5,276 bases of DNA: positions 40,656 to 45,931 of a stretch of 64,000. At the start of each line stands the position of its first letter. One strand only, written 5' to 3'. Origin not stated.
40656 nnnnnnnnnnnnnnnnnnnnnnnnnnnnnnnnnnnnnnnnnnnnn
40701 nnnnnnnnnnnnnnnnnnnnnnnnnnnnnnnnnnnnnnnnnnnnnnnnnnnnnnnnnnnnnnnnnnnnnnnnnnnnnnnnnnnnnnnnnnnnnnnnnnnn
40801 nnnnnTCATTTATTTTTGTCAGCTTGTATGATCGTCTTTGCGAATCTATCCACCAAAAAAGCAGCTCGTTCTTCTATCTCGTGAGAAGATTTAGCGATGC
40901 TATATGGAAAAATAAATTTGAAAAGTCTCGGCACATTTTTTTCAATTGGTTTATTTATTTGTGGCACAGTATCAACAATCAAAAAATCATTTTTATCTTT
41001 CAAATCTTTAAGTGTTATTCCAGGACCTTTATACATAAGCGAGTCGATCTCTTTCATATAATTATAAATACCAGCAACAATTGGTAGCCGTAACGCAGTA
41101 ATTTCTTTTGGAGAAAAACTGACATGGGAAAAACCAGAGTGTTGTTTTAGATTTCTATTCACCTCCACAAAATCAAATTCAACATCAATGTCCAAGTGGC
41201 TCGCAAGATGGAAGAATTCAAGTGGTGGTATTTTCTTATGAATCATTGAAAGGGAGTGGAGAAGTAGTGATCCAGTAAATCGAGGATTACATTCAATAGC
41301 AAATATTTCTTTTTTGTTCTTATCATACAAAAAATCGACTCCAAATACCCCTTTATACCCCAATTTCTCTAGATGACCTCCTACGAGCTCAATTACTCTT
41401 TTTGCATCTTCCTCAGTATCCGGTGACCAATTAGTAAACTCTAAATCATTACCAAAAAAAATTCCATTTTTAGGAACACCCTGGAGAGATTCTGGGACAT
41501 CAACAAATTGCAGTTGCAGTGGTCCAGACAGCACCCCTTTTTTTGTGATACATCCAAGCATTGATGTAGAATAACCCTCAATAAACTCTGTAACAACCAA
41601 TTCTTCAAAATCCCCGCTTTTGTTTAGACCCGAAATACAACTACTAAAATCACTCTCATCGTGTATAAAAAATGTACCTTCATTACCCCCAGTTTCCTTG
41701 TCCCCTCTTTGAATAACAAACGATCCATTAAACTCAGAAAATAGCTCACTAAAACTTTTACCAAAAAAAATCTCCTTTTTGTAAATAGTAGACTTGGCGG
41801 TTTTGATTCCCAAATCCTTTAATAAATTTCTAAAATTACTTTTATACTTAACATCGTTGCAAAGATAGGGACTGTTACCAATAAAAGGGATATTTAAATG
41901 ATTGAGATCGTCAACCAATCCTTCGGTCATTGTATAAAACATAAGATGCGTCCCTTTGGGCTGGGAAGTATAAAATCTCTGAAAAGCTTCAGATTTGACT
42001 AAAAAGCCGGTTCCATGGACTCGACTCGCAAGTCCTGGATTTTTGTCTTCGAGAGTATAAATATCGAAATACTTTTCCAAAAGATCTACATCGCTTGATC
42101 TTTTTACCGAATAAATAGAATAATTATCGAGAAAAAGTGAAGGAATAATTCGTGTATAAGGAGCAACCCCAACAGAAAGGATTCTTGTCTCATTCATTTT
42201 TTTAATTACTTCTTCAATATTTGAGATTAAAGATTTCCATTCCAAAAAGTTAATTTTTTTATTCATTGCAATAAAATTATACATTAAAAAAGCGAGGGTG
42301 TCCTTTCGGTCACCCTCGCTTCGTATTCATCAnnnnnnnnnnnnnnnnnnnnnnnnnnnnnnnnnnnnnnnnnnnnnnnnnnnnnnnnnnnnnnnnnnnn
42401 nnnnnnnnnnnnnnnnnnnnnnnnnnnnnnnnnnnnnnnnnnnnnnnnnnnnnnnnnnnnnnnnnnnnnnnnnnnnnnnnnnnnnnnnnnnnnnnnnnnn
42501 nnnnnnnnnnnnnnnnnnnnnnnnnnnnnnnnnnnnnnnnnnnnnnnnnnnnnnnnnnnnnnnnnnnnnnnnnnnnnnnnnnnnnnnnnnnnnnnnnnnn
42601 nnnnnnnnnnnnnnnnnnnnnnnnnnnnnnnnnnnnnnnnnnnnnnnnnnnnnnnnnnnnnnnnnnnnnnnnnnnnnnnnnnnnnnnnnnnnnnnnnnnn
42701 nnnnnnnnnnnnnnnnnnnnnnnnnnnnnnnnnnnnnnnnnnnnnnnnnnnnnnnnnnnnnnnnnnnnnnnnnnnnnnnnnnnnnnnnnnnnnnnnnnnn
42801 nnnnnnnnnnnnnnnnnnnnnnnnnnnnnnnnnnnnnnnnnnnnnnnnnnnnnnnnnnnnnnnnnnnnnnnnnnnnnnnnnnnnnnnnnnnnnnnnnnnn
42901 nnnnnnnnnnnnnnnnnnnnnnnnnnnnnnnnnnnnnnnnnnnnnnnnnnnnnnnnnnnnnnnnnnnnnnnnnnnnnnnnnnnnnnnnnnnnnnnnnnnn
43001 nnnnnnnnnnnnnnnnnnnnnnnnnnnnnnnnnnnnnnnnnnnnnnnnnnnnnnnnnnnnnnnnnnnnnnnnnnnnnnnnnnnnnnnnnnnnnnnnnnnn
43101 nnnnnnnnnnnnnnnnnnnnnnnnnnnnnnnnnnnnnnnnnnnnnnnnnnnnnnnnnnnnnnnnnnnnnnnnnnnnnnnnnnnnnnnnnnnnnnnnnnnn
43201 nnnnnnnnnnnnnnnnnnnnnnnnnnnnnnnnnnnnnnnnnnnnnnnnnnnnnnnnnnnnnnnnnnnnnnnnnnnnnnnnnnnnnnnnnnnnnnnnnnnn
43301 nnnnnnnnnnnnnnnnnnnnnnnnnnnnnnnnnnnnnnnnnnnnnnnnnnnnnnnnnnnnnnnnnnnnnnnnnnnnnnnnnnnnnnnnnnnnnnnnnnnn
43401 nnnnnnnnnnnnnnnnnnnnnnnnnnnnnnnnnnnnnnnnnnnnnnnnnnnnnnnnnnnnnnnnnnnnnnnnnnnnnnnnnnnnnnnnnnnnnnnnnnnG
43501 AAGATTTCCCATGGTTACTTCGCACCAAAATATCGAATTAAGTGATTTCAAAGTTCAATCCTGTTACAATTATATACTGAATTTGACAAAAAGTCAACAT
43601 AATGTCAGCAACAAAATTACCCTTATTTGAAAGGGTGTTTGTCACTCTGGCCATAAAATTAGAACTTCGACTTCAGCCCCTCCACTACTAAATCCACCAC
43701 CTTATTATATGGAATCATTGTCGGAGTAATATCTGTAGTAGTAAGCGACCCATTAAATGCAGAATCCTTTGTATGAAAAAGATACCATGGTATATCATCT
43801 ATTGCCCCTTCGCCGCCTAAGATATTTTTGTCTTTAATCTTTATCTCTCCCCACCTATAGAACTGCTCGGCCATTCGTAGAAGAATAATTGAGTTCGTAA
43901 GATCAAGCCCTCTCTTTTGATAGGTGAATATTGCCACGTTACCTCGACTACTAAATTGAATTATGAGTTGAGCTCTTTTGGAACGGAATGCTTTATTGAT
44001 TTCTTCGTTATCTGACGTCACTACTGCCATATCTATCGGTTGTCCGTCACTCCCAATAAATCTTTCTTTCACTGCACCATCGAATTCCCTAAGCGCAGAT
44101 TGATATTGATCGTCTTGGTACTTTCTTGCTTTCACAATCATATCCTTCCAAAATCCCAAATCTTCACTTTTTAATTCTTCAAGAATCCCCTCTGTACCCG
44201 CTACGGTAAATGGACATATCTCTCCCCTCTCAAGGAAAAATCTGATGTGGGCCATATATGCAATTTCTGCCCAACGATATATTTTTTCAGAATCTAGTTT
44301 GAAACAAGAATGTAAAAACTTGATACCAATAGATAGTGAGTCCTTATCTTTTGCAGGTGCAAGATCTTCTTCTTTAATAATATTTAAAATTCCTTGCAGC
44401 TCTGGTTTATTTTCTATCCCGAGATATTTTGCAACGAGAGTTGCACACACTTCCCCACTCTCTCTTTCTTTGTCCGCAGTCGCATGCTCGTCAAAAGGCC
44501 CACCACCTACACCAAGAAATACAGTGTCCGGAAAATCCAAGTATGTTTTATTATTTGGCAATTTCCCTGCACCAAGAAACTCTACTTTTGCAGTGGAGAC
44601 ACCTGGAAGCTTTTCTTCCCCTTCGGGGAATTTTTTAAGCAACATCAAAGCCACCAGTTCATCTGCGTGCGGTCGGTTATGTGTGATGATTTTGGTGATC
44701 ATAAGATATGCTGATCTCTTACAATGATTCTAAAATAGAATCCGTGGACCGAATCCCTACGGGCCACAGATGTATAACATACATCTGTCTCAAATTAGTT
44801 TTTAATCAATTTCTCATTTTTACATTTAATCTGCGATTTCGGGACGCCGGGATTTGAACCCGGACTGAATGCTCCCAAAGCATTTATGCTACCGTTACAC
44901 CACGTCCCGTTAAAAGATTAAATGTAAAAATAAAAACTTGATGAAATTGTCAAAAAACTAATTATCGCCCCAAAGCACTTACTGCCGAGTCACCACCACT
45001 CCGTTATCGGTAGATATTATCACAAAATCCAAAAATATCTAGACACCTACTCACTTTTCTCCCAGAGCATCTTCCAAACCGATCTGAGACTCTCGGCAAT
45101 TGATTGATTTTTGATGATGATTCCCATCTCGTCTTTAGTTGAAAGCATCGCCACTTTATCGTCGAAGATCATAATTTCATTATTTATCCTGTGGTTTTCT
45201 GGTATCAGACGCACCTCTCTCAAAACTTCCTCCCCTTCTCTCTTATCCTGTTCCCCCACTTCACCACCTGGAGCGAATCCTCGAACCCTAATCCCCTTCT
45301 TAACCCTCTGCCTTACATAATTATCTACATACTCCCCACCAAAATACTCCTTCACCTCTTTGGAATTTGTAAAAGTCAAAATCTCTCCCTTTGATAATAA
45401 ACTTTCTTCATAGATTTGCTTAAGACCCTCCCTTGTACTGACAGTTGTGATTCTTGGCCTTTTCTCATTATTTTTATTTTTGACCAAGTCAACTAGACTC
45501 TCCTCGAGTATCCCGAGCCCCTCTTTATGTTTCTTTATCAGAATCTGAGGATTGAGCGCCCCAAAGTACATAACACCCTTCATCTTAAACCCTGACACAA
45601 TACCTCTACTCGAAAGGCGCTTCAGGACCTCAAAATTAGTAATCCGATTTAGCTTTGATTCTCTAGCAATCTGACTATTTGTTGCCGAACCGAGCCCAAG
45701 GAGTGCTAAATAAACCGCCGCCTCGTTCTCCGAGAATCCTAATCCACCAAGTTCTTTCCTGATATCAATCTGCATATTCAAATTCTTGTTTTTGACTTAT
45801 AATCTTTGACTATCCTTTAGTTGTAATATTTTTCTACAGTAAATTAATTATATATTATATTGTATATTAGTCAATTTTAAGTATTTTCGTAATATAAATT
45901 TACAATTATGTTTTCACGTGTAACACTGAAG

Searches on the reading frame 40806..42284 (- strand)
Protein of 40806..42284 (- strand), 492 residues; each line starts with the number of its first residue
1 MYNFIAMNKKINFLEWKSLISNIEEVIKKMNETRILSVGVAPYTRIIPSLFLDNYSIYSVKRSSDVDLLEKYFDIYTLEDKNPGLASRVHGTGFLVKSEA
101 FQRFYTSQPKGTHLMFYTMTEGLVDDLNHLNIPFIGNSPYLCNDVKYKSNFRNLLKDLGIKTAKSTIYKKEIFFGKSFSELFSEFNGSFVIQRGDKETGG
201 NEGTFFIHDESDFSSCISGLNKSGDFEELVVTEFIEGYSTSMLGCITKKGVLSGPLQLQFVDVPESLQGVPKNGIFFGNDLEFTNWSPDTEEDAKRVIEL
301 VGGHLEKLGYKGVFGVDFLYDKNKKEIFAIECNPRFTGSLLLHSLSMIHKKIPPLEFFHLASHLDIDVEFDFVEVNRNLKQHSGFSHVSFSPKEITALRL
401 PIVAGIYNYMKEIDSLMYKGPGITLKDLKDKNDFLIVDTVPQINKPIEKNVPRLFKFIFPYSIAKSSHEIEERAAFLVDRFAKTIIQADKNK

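Call 48: search_protein_families(library=pfam, proteins=[window:40806-42284:-], max_evalue=0.00001)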
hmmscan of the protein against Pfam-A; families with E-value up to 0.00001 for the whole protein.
window:40806-42284:- (492 aa): 1 family
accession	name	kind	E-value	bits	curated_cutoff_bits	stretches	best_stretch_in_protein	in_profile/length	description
PF02655.19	ATP-grasp_3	-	1e-09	39.1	23.2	1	225-339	59-160/160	ATP-grasp domain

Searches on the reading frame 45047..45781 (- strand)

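Call 48: search_protein_families(library=pfam, proteins=[window:45047-45781:-], max_evalue=0.00001)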
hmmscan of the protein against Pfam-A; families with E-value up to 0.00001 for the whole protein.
window:45047-45781:- (244 aa): 1 family
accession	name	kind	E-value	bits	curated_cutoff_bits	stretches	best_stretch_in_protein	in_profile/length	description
PF01978.25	TrmB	-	3.2e-12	46.5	25.6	1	13-72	3-61/68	Sugar-specific transcriptional regulator TrmB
